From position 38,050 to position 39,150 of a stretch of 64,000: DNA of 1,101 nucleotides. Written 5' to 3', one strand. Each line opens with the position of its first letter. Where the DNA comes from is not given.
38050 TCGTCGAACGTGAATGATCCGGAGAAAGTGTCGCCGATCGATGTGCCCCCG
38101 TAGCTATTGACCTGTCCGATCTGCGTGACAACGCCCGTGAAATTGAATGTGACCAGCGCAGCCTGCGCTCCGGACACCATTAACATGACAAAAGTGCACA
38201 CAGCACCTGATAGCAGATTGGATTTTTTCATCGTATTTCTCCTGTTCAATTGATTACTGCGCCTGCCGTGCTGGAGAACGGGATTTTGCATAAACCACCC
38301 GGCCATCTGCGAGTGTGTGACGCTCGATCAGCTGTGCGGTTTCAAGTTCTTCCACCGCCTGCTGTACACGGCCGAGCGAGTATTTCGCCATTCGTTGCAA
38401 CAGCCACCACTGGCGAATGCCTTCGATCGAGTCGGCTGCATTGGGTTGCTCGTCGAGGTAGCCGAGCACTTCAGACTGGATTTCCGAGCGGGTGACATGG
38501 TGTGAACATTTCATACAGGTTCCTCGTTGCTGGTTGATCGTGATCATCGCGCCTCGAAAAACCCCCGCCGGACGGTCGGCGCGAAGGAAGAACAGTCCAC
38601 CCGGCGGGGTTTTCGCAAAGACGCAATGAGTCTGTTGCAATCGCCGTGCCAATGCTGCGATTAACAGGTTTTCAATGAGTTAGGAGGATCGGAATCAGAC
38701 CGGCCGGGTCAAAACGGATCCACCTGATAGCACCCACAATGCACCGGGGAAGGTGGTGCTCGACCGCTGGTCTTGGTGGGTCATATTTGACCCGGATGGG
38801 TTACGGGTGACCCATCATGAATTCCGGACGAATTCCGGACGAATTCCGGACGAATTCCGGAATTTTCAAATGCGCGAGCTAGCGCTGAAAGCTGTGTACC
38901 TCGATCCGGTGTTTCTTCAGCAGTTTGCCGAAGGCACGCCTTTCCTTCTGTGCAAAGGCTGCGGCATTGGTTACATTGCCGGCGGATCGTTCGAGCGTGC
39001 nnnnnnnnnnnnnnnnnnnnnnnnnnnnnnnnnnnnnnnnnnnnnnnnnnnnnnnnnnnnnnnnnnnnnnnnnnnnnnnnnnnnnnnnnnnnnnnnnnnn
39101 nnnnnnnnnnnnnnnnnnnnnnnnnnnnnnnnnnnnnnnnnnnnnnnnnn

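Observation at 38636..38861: Complete sigma54 enhancer-promoter architecture between the activator gene and the PEP-CTERM operon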

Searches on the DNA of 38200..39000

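Call 14: search_rna_families(source=window, start=38200, end=39000, threshold=evalue, max_evalue=5)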
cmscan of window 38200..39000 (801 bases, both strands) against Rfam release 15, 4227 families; matches with E-value up to 5: 1.
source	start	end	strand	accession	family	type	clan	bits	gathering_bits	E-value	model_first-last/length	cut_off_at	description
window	38276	38294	-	RF02181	ST7-AS2_1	Gene; lncRNA;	-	15.5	80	1.9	54-72/72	no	ST7 antisense RNA 2 conserved region 1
